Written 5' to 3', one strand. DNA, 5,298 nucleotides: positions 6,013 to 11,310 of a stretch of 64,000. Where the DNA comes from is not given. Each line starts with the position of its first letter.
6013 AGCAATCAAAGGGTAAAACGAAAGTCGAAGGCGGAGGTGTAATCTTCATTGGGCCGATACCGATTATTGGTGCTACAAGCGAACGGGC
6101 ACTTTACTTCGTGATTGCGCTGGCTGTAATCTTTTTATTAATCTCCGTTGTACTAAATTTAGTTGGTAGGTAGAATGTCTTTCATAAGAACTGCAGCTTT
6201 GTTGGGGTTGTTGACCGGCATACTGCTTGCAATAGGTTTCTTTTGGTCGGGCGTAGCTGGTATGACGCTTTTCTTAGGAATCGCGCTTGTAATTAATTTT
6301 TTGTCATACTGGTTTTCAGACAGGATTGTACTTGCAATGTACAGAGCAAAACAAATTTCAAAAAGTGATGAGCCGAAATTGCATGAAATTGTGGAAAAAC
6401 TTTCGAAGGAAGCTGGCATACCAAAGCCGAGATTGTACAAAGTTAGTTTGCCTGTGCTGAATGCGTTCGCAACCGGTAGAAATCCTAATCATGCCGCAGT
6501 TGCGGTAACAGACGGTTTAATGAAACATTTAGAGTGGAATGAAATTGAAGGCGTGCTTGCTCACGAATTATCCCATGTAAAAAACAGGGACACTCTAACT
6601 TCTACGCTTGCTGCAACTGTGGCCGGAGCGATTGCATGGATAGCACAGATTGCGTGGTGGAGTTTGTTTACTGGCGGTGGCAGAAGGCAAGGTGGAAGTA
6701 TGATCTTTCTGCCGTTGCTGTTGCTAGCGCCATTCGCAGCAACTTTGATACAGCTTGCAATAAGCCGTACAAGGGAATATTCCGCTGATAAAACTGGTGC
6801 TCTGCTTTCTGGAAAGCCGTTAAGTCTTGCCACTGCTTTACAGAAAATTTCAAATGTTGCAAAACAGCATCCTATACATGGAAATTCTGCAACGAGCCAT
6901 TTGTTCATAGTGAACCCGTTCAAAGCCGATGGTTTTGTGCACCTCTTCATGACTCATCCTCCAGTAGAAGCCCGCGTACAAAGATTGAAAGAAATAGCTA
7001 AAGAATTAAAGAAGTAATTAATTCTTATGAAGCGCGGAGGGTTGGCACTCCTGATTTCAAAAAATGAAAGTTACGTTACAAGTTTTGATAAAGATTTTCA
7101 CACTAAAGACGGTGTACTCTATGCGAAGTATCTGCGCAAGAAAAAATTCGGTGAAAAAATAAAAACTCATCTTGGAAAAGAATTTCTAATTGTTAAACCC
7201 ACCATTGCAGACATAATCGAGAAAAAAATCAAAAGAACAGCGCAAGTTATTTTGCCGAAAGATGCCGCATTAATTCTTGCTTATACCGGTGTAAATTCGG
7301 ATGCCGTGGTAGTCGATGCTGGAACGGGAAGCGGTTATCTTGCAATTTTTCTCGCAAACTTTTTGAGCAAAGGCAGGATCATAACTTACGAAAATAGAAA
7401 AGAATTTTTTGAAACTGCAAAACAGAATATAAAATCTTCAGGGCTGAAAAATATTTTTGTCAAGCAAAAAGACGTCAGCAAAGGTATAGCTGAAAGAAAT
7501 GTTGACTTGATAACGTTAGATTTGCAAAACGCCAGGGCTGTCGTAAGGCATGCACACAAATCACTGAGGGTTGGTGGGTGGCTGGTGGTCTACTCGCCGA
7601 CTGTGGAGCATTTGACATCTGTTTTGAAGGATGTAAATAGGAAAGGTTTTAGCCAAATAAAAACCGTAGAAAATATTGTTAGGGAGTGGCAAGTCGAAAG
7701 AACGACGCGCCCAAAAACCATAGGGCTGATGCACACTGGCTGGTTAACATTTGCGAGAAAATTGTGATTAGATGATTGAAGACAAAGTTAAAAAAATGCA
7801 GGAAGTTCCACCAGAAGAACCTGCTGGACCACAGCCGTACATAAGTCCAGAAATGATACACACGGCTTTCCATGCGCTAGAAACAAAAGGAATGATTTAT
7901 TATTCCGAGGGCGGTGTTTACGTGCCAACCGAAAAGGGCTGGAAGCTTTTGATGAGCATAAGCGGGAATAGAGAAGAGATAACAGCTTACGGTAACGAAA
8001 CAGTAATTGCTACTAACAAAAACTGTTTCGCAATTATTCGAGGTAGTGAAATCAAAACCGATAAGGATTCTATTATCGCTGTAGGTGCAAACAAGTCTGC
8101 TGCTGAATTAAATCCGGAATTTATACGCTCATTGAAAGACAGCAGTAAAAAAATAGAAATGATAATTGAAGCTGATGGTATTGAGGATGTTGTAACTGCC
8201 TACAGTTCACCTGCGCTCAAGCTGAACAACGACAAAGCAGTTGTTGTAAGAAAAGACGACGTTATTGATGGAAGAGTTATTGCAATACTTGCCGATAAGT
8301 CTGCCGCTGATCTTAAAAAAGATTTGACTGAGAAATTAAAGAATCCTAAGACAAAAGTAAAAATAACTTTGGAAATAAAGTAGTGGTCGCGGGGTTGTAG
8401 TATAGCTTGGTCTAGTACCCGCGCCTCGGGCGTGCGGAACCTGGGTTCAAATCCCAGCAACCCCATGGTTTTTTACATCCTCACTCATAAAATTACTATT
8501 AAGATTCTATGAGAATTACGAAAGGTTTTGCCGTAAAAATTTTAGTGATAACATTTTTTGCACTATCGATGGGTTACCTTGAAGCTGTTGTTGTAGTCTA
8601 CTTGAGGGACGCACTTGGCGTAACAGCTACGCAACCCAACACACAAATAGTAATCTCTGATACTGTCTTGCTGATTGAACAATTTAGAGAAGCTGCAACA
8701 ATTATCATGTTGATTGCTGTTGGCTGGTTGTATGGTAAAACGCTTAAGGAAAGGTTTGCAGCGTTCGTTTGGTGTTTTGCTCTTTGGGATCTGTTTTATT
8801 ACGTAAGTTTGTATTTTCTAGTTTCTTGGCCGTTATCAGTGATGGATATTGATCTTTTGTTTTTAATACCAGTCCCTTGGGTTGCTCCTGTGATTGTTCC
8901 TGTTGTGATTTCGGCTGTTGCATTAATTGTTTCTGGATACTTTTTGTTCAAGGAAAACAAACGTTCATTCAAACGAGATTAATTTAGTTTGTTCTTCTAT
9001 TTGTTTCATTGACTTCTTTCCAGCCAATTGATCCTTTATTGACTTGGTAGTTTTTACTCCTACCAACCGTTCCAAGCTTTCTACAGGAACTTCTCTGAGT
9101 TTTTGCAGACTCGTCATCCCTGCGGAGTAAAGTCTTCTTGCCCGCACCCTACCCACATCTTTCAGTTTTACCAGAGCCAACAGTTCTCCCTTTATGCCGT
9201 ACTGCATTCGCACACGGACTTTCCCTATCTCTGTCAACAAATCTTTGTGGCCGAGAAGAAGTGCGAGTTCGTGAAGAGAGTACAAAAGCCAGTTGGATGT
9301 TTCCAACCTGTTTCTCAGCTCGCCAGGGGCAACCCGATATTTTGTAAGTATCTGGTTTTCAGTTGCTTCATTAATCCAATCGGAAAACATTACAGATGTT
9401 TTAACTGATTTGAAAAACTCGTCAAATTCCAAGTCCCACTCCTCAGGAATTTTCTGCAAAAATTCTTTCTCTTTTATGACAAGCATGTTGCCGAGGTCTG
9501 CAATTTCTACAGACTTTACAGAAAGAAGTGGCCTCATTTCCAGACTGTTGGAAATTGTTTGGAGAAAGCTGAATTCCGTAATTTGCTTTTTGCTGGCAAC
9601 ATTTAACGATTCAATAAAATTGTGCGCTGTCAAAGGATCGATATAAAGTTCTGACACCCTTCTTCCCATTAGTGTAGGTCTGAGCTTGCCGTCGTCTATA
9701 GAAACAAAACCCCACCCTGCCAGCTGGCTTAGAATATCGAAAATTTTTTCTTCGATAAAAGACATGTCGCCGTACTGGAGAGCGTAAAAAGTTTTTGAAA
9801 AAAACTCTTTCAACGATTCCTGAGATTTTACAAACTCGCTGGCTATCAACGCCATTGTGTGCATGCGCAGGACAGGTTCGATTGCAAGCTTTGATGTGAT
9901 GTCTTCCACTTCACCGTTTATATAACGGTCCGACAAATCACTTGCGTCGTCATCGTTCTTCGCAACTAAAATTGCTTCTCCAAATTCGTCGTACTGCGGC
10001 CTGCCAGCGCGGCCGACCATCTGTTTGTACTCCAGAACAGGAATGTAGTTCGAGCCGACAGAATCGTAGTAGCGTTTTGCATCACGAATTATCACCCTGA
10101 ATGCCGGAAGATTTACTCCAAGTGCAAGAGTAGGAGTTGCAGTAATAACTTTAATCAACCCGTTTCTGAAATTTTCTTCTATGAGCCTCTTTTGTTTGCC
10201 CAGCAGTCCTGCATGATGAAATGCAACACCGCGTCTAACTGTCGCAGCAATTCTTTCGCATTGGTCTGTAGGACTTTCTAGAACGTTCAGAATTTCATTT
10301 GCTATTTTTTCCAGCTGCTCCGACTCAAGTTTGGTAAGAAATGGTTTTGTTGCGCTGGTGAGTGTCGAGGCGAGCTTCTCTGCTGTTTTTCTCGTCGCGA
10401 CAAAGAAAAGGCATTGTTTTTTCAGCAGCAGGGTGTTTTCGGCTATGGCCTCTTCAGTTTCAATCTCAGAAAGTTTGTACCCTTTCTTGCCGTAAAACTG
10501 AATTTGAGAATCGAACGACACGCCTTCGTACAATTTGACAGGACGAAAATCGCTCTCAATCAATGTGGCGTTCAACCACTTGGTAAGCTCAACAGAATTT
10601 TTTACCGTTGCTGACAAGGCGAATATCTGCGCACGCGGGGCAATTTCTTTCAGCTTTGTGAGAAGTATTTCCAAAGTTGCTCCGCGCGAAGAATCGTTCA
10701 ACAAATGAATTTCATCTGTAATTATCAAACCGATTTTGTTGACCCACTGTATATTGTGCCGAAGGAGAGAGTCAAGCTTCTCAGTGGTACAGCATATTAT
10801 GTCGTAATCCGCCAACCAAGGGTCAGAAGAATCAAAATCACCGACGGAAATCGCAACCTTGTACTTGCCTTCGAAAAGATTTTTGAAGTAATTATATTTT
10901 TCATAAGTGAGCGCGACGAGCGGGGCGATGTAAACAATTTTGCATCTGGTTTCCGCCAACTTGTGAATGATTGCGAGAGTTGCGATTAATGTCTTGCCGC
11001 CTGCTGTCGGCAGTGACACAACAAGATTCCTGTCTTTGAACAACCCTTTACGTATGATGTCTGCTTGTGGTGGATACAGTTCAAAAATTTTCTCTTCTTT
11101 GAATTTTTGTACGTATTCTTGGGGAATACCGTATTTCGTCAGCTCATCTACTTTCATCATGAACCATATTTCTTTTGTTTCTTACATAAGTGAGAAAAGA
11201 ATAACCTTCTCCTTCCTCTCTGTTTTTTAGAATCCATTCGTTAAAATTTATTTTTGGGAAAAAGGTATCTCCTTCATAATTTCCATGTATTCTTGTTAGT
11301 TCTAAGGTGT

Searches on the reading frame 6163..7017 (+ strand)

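Call 32: search_protein_families(library=pfam, proteins=[window:6163-7017:+], max_evalue=0.00001)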
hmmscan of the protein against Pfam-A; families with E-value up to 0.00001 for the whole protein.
window:6163-7017:+ (284 aa): 1 family
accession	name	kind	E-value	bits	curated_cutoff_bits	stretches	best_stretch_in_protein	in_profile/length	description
PF01435.24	Peptidase_M48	-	3.9e-36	125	20.3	1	69-278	3-185/186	Peptidase family M48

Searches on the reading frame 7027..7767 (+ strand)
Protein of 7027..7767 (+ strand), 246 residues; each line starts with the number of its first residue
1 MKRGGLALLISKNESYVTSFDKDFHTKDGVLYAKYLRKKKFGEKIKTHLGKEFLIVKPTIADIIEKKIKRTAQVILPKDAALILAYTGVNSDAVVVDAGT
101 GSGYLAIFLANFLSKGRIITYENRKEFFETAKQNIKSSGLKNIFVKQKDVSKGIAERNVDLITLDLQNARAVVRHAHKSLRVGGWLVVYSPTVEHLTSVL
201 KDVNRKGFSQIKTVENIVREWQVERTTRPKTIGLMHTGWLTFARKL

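Call 32: search_protein_families(library=pfam, proteins=[window:7027-7767:+], max_evalue=0.00001)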
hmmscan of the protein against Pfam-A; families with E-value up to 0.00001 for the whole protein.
window:7027-7767:+ (246 aa): 6 families
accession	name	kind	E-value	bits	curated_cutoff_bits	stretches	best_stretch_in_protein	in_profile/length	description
PF08704.16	GCD14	-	3.3e-21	76.5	26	1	69-227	18-183/247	tRNA methyltransferase complex GCD14 subunit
PF01135.25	PCMT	-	9.9e-12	45.5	20.3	1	68-207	50-188/210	Protein-L-isoaspartate(D-aspartate) O-methyltransferase (PCMT)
PF13847.12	Methyltransf_31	-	1.4e-11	44.7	27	1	91-205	3-127/145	Methyltransferase domain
PF05175.20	MTS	-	3.6e-08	33.7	23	1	83-190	23-140/170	Methyltransferase small domain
PF13649.12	Methyltransf_25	-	4.3e-07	31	27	1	95-184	1-97/97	Methyltransferase domain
PF12847.13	Methyltransf_18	-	6.4e-06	26.7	27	0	88-163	11-87/151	Methyltransferase domain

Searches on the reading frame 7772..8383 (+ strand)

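Call 32: search_protein_families(library=pfam, proteins=[window:7772-8383:+], max_evalue=0.00001)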
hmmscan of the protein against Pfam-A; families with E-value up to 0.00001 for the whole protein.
window:7772-8383:+ (203 aa): 1 family
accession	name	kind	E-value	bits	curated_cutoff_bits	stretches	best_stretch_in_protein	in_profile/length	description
PF04027.18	DUF371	-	2.6e-28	99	25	1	70-202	1-132/133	Domain of unknown function (DUF371)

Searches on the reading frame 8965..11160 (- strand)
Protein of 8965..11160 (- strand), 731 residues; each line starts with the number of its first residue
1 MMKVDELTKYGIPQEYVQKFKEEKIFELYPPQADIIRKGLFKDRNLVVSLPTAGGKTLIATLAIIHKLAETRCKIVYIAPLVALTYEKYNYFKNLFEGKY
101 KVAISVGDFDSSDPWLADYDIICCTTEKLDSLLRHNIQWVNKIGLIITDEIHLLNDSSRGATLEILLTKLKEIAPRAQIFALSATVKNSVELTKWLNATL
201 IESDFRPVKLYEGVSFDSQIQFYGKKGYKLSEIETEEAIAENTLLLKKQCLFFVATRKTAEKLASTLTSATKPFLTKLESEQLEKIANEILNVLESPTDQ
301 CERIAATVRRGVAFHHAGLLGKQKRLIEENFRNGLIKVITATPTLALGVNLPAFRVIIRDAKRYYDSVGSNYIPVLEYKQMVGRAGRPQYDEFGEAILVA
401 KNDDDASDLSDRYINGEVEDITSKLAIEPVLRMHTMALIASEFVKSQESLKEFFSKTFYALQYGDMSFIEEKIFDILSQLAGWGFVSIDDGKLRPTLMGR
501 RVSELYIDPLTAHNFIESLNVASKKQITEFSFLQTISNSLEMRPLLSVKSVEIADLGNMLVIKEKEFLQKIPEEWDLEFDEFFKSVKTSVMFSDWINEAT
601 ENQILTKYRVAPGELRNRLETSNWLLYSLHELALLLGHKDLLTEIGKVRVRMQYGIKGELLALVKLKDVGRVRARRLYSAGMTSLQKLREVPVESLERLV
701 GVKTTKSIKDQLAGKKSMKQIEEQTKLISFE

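Call 32: search_protein_families(library=pfam, proteins=[window:8965-11160:-], max_evalue=0.00001)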
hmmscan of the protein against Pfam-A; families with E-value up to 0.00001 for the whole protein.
window:8965-11160:- (731 aa): 4 families
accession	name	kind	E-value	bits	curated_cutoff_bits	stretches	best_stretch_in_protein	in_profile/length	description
PF21280.2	Helicase_dom4_arc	-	2e-29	102.4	27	1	531-655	2-125/125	Archaeal helicase, domain 4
PF00270.35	DEAD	-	1.1e-28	100.5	26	1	30-191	2-165/167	DEAD/DEAH box helicase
PF04851.21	ResIII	-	5.9e-13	49.5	22.5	1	26-187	2-163/164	Type III restriction enzyme, res subunit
PF00271.37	Helicase_C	-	1e-09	39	23.5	1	310-388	40-109/110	Helicase conserved C-terminal domain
